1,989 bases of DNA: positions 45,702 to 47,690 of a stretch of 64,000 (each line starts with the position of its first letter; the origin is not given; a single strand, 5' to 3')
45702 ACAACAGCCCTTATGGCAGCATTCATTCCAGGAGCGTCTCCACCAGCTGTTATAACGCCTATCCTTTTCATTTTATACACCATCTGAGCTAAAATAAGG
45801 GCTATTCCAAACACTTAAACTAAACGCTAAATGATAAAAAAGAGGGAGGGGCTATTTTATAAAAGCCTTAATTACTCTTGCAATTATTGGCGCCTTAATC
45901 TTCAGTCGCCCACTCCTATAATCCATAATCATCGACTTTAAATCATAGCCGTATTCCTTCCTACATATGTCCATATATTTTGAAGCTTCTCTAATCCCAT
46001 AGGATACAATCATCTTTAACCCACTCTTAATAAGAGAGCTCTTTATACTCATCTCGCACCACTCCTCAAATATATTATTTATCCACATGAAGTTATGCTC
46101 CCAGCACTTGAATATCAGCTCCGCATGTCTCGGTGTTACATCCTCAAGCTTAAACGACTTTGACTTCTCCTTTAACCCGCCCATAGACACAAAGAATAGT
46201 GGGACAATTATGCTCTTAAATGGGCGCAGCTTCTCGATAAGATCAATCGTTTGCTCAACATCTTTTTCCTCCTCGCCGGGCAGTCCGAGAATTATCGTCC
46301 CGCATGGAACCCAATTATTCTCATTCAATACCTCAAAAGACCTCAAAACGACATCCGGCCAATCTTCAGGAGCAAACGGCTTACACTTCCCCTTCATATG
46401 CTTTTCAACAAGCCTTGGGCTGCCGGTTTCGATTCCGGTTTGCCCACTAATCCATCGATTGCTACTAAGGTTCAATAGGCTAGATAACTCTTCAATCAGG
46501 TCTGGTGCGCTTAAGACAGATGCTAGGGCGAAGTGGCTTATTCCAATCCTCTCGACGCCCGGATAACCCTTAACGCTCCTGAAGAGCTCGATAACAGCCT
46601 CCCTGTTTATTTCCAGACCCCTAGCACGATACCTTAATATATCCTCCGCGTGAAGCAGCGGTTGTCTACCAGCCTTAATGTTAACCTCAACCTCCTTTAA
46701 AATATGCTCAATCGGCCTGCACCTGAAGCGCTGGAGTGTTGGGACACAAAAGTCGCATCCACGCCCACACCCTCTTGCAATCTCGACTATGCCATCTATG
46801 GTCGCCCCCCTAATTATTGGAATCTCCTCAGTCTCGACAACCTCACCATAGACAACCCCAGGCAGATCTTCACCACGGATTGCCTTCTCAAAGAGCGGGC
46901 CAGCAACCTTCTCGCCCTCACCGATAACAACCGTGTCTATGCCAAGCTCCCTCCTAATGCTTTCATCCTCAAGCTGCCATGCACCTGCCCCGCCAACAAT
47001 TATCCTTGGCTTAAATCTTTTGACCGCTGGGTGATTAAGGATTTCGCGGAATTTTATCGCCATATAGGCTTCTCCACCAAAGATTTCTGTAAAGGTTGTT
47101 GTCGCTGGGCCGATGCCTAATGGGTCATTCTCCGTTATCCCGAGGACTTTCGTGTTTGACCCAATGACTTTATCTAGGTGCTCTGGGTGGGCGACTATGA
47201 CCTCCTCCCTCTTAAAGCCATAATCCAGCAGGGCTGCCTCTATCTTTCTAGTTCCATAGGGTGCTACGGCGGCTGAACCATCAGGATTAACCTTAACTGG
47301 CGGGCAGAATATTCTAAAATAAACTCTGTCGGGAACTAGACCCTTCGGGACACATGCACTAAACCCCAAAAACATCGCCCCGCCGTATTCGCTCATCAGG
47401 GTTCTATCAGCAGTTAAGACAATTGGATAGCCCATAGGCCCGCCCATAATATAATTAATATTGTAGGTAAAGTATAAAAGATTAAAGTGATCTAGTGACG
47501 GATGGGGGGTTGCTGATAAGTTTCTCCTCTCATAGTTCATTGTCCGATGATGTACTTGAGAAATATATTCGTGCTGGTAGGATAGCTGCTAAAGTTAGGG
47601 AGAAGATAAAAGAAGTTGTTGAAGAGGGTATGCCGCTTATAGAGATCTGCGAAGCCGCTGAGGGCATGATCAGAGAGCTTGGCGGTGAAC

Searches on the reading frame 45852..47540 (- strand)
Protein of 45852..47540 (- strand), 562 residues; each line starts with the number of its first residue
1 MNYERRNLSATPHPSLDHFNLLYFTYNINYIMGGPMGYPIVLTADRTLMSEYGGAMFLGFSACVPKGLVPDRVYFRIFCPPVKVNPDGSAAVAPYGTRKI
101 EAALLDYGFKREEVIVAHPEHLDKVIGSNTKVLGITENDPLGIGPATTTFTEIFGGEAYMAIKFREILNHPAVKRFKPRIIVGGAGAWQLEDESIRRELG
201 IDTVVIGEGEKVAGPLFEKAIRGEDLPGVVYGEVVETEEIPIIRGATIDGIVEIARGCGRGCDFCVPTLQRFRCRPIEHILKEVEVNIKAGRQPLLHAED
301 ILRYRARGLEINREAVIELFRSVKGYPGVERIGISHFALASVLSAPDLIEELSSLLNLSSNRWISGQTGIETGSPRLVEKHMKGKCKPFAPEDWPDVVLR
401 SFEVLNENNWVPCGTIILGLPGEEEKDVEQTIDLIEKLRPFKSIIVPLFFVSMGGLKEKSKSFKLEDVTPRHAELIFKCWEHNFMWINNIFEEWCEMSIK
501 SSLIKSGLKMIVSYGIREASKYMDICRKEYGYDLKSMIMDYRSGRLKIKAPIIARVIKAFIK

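Call 23: find_encoding_contigs(protein=window:45852-47540:-, flank=10000, max_places=1)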
Protein window:45852-47540:- (562 aa): 2 contigs read that carry it; 1 place shown.
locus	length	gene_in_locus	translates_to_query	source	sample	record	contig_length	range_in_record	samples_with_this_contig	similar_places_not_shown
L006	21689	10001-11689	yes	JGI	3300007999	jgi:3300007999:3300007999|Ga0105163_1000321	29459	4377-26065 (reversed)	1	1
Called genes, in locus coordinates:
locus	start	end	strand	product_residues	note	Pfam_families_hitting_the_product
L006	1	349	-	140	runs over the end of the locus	PF13905:Thioredoxin_8 (faint), PF14595:Thioredoxin_9 (weak), PF04756:OST3_OST6 (weak), PF00085:Thioredoxin, PF13098:Thioredoxin_2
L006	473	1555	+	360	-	PF01658:Inos-1-P_synth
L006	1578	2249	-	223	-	PF06267:DUF1028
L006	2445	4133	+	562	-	PF00528:BPD_transp_1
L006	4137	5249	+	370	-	PF00005:ABC_tran, PF13304:AAA_21 (faint), PF08402:TOBE_2 (weak)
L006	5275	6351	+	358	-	PF00005:ABC_tran, PF08402:TOBE_2 (weak)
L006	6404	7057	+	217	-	PF01865:PhoU_div, PF01895:PhoU (weak)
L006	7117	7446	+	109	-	-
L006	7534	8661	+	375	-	PF07431:DUF1512, PF23542:DUF1512_C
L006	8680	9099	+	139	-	-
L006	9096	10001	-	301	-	PF00557:Peptidase_M24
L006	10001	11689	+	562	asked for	PF04055:Radical_SAM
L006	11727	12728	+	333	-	PF00365:PFK, PF01513:NAD_kinase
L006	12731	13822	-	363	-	PF04055:Radical_SAM, PF13353:Fer4_12 (weak)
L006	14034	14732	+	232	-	PF00881:Nitroreductase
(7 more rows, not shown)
